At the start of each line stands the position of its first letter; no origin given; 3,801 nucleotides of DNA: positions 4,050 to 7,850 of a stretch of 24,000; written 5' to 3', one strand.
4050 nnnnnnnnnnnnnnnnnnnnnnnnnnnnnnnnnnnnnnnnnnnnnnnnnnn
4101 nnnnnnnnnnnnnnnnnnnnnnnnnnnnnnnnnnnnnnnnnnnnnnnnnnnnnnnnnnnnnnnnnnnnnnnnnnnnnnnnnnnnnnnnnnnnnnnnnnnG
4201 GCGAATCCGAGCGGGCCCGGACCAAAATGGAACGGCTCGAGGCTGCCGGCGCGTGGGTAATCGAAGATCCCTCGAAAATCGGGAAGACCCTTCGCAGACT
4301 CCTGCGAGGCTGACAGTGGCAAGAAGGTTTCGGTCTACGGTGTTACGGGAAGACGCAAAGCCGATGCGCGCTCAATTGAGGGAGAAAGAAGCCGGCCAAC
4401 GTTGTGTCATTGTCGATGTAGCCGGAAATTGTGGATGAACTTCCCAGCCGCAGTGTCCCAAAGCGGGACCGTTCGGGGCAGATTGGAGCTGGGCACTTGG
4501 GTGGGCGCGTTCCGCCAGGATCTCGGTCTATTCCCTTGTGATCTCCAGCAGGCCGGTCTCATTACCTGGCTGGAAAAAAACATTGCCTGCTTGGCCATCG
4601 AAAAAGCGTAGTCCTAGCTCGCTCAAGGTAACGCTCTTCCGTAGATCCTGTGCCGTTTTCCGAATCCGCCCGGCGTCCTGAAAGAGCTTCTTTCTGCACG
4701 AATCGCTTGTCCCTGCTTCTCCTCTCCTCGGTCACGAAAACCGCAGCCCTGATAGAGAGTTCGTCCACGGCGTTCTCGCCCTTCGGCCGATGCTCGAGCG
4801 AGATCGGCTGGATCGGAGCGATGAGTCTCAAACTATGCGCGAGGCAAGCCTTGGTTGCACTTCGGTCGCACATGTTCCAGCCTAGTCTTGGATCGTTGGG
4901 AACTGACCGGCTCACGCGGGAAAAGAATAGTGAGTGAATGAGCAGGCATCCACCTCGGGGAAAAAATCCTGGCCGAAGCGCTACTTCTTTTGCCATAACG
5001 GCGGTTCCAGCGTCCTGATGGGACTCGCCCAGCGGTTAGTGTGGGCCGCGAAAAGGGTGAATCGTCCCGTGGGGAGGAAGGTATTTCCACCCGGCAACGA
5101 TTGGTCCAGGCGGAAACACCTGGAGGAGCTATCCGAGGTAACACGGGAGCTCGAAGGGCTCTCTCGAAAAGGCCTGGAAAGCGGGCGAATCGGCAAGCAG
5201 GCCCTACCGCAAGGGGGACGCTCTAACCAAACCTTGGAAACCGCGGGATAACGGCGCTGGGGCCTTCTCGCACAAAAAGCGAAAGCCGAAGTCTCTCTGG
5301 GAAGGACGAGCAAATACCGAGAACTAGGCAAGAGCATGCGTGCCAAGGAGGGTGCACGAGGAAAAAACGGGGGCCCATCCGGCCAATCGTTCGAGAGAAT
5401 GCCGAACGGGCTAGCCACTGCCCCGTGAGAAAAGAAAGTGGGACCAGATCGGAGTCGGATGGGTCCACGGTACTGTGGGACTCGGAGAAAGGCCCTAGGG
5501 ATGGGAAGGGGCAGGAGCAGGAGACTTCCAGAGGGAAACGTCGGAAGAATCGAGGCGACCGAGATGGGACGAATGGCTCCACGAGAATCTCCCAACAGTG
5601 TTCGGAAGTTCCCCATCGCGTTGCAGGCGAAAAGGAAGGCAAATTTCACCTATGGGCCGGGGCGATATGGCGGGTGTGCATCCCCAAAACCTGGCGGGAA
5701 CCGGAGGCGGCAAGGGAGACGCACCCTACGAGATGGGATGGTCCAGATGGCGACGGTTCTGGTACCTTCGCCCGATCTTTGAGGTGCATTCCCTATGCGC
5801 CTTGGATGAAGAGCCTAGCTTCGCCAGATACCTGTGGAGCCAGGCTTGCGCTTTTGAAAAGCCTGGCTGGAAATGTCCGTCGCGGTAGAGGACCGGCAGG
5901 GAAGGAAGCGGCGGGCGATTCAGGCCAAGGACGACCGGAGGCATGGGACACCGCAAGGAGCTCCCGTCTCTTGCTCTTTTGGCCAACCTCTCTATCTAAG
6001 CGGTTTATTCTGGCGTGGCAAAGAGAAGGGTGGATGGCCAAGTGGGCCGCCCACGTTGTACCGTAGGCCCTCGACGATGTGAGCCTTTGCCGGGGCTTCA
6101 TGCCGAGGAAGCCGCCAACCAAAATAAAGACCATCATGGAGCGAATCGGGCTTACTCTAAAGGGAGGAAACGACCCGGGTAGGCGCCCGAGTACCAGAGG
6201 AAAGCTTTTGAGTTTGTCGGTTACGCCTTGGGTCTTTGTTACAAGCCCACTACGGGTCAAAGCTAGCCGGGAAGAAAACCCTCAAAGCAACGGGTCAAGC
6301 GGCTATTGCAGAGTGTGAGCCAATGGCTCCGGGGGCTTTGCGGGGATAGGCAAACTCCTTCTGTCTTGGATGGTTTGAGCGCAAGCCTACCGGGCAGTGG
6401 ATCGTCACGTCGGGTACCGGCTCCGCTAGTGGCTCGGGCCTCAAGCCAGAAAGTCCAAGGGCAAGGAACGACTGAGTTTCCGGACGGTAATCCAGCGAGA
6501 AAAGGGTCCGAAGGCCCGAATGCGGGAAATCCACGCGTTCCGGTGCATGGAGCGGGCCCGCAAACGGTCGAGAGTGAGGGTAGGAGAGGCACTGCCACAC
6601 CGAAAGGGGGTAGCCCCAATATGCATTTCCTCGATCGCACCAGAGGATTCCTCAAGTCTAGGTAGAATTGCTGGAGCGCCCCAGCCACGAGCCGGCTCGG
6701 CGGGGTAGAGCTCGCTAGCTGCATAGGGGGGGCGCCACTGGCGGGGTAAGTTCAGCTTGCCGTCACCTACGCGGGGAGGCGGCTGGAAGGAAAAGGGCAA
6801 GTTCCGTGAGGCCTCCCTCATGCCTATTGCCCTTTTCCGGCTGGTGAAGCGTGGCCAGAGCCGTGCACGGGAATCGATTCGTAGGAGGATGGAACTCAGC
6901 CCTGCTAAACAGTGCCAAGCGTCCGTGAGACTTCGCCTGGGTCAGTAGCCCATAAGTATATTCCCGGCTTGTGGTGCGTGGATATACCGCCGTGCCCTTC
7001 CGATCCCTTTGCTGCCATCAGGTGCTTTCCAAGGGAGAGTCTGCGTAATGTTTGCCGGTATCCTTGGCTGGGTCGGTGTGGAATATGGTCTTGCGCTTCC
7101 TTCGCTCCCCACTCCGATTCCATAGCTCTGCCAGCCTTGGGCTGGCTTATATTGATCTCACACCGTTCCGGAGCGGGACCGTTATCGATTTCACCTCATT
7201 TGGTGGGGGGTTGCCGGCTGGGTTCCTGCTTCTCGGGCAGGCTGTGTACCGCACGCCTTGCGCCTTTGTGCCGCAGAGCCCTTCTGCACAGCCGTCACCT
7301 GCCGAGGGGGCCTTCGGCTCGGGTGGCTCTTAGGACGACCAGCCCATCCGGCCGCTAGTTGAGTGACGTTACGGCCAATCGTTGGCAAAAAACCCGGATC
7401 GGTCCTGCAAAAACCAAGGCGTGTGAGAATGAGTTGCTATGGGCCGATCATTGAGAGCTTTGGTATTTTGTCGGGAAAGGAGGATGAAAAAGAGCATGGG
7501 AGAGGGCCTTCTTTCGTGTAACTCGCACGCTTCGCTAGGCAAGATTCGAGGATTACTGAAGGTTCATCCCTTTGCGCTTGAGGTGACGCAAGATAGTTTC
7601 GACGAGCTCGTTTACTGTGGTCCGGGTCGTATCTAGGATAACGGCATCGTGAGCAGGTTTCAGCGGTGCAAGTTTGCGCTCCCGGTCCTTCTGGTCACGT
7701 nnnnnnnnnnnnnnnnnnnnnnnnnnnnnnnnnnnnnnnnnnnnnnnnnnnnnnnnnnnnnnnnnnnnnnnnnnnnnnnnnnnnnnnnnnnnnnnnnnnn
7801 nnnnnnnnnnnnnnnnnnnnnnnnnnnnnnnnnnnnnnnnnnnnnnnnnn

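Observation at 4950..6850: About 1.9 kb block with extreme G-richness and T-depletion on the plus strand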

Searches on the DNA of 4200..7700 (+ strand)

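Call 6: search_rna_families(source=window, start=4200, end=7700, threshold=evalue, max_evalue=10, show_alignments=3)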
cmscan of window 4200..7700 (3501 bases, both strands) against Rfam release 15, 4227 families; matches with E-value up to 10: 7.
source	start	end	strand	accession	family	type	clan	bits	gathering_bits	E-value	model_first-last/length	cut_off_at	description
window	7040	7136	+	RF00039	DicF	Gene; antisense;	-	18.3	48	1.3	1-52/52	no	DicF RNA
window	5964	6073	+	RF02180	ST7-AS1_2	Gene; lncRNA;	-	17.5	50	1.1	1-110/110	no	ST7 antisense RNA 1 conserved region 2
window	6706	7072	+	RF01877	MIAT_exon5_3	Gene; lncRNA;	-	16.2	90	0.05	1-382/382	no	Myocardial infarction associated transcript exon 5 conserved region 3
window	4907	5062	+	RF02204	WT1-AS_2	Gene; lncRNA;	-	15.5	45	7.8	1-137/137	no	WT1 antisense RNA conserved region 2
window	4757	4890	-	RF02916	atpB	Cis-reg;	-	14.9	37.4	4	1-128/128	no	atpB RNA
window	6737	6850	-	RF02115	FAM13A-AS1_2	Gene; lncRNA;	-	14.7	38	8.6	1-110/110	no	FAM13A antisense RNA 1 conserved region 2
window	5236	5304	+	RF02248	Six3os1_3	Gene; lncRNA;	-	12.4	40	7.4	1-75/75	no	Six3os1 conserved region 3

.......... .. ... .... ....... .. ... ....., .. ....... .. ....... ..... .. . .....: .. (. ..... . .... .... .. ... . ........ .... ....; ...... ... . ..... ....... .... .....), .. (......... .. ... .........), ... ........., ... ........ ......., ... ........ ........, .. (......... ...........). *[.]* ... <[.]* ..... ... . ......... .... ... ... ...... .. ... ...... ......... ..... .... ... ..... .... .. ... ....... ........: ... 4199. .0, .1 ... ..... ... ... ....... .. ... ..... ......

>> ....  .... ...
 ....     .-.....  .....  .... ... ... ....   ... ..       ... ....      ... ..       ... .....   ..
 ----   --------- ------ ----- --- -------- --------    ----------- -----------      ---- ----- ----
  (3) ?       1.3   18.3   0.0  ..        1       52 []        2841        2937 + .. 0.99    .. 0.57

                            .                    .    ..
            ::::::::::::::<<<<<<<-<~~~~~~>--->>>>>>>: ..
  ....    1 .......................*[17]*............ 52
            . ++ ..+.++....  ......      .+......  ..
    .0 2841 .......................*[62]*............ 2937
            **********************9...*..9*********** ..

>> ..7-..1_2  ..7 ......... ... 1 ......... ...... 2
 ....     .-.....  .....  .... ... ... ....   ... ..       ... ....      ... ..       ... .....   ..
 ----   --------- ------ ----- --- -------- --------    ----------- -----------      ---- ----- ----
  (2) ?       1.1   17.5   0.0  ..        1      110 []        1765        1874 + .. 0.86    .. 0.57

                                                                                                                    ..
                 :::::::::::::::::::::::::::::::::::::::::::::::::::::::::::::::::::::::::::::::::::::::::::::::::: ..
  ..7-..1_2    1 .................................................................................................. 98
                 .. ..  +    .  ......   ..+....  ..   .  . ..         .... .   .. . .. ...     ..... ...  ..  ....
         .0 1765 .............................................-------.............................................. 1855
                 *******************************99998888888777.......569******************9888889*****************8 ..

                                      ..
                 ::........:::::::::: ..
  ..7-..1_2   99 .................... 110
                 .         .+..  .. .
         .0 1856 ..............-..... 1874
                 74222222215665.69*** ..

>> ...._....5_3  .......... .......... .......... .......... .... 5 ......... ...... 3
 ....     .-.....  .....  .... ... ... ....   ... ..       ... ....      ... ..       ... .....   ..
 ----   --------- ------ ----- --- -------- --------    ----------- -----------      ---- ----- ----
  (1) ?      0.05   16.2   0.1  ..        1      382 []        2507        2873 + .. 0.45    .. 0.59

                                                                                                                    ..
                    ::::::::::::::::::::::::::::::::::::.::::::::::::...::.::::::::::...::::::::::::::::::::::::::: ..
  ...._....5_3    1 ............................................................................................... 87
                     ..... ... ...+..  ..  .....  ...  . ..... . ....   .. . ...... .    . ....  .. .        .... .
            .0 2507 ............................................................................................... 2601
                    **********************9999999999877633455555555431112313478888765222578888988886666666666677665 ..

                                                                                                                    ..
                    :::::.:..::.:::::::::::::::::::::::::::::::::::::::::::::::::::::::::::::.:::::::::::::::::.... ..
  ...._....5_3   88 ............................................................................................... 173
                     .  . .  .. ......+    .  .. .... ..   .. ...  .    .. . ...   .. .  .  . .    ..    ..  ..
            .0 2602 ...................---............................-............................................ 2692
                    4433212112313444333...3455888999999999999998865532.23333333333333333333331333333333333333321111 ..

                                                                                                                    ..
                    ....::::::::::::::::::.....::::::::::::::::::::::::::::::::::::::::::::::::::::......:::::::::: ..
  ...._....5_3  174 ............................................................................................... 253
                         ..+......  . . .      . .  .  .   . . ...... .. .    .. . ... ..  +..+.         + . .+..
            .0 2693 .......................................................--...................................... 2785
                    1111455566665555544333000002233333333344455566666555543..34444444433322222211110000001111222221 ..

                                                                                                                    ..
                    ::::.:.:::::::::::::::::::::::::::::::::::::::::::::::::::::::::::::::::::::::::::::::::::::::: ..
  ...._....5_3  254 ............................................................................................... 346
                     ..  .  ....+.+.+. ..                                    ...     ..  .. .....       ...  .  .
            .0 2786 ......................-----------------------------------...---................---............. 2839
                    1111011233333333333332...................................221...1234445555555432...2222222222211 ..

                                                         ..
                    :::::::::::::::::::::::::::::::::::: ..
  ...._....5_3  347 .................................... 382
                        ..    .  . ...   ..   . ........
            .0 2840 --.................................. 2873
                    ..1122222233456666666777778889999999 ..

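Call 42: search_dna_similar(query=window:4314-7552:+, collection=plasmids, mode=distant, max_evalue=0.01, max_rows=10)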
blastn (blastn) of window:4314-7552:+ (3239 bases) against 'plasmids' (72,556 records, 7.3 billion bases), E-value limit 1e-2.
No match.

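Call 43: search_dna_similar(query=window:4314-7552:+, collection=phages, mode=distant, max_evalue=0.01, max_rows=10)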
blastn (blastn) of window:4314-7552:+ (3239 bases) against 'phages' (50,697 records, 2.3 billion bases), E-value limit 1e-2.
No match.
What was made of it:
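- Tried and rejected: blastn of the gap against plasmids and phages: nothing (calls 42, 43).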

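Call 65: search_rna_families(source=L093, threshold=evalue, max_evalue=0.01, show_alignments=3)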
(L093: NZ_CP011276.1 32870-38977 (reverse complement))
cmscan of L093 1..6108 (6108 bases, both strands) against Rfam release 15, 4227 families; matches with E-value up to 0.01: 3.
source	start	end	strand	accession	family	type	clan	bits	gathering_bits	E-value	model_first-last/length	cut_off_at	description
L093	2010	2151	+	RF02003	group-II-D1D4-4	Intron;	CL00102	91.3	49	7.2e-20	1-138/138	no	Group II catalytic intron D1-D4-4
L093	3851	3997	+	RF00029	Intron_gpII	Intron;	-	46.5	40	5.4e-07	1-77/77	no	Group II catalytic intron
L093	3853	3885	+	RF04356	Plastid-ndhA-ndhB-1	Intron;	CL00155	26.7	61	0.0069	9-42/49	no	Plastid-ndhA-ndhB-1 group II-D5 intron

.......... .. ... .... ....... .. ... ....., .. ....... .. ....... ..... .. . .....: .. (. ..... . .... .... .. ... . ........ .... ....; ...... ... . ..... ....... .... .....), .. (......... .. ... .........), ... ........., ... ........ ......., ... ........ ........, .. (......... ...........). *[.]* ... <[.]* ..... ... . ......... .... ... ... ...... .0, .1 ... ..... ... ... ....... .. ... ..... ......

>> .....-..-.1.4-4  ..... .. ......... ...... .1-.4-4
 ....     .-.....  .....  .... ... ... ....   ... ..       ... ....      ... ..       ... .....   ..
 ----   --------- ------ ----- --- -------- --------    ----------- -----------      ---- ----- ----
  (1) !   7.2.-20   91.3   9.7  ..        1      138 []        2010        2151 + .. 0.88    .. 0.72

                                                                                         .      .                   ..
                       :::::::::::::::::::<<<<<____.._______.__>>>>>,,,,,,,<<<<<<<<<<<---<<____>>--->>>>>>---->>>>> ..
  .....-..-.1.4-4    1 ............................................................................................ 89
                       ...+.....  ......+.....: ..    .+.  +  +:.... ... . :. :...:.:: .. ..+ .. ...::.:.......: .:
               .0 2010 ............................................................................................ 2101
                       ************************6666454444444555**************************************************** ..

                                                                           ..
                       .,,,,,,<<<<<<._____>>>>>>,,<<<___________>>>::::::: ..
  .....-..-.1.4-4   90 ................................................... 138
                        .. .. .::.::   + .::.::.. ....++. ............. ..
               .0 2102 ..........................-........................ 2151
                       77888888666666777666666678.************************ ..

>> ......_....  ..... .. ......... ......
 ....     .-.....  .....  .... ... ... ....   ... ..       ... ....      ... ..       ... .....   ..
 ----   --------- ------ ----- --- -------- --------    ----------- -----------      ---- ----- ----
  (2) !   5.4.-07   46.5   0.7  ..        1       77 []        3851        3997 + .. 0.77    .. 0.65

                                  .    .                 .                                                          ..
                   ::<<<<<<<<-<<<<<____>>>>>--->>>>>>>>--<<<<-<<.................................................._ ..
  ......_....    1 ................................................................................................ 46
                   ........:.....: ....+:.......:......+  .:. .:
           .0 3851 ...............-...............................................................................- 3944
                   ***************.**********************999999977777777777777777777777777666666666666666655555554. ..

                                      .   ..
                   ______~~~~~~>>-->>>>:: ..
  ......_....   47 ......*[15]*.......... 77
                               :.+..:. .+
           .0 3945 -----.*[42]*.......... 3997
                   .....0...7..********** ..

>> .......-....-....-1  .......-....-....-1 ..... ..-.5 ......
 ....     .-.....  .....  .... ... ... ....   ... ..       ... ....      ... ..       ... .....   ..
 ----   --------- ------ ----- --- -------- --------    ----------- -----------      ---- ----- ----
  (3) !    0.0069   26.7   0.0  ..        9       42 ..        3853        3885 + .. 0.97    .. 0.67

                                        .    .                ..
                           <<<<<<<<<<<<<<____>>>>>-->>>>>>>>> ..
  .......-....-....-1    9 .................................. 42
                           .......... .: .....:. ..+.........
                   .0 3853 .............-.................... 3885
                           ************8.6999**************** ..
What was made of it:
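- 5041..5213 (+): Intron 5' end (GTGGG, aligned to GTGCG of the intact intron) and the proximal ribozyme region. This corresponds to the part of L093 that matches Rfam group-II-D1D4-4. L093:2010-2151 scores 91 bits on RF02003 (call 65).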

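Call 66: search_rna_families(source=window, start=6450, end=7200, threshold=evalue, max_evalue=10, show_alignments=4)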
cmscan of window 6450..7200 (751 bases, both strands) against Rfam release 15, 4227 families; matches with E-value up to 10: 5.
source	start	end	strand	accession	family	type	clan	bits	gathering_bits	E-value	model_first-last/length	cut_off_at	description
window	7040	7136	+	RF00039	DicF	Gene; antisense;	-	18.3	48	0.28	1-52/52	no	DicF RNA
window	6706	7072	+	RF01877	MIAT_exon5_3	Gene; lncRNA;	-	16.2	90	0.011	1-382/382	no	Myocardial infarction associated transcript exon 5 conserved region 3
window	6534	6610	+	RF02151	MIMT1_1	Gene; lncRNA;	-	15.7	45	2.3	1-88/88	no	MER1 repeat containing imprinted transcript 1 conserved region 1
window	6776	6847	+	RF02014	mir-1178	Gene; miRNA;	-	15.6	75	9.5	1-91/91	no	mir-1178 microRNA precursor family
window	6737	6850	-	RF02115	FAM13A-AS1_2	Gene; lncRNA;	-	14.7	38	1.8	1-110/110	no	FAM13A antisense RNA 1 conserved region 2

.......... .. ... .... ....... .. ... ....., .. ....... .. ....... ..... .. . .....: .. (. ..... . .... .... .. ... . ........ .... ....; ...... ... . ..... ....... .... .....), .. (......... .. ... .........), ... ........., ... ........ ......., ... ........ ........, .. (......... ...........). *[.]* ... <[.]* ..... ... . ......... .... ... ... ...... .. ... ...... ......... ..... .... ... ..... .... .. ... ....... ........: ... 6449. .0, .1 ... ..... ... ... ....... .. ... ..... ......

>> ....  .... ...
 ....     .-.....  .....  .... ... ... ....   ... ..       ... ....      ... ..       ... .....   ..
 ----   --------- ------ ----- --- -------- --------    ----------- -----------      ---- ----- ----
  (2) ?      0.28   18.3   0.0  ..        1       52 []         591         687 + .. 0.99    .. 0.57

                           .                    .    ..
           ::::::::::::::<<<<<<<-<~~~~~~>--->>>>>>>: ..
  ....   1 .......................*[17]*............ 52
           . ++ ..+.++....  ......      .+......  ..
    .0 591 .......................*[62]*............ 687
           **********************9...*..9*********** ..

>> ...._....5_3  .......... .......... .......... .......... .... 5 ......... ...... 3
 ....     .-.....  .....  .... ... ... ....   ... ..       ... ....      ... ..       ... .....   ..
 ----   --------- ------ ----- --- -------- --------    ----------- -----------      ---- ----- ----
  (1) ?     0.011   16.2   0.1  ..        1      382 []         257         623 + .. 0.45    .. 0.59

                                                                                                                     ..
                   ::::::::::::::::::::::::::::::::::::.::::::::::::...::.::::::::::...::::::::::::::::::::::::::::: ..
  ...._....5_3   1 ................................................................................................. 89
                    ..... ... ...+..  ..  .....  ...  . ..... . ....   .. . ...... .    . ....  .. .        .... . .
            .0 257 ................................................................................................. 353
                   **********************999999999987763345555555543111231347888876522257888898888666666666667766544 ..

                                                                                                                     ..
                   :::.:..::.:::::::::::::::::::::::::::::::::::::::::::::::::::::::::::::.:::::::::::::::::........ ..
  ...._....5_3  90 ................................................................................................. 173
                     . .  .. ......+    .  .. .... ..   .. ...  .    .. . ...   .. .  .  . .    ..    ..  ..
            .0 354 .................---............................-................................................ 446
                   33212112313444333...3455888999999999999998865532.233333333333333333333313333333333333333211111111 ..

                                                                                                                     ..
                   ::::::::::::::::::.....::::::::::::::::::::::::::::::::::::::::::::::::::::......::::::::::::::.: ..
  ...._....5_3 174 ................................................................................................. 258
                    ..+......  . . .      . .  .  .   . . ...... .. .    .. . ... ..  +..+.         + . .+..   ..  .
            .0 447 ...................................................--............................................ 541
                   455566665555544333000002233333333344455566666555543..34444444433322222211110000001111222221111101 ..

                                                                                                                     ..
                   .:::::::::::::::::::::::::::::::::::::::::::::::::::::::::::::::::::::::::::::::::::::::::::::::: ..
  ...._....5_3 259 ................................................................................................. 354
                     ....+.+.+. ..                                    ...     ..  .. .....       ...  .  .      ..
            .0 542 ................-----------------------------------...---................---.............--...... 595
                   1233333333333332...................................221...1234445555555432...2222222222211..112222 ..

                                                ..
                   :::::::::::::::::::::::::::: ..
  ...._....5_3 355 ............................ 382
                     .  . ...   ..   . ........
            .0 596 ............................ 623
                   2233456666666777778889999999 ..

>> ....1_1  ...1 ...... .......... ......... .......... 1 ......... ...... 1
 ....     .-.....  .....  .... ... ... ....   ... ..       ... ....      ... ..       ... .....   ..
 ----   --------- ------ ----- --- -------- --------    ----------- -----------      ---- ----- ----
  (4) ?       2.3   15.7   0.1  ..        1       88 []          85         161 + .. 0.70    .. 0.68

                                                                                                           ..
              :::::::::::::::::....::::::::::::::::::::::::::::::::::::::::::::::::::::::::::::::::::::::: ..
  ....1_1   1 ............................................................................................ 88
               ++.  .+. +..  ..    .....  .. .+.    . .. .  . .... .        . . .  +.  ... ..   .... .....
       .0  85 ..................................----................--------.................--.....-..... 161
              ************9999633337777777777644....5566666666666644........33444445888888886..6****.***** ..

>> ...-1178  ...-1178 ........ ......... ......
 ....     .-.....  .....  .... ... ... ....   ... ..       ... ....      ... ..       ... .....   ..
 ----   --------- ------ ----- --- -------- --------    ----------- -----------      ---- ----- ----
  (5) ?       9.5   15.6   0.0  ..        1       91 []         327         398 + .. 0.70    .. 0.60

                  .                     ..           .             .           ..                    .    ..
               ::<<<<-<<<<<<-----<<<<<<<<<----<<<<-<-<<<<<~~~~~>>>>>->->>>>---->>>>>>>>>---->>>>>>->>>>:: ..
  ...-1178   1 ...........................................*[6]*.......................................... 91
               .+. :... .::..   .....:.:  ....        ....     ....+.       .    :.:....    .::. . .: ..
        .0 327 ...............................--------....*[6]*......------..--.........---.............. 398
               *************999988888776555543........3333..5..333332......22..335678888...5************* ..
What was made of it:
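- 6512..6546 (+): Domain V relic. The catalytic triad AGC reads GGC (6513-6515), and several stem pairs are broken. L093:3851-3997 matches RF00029 (call 65), but the window does not at E<=10 (calls 6, 66).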
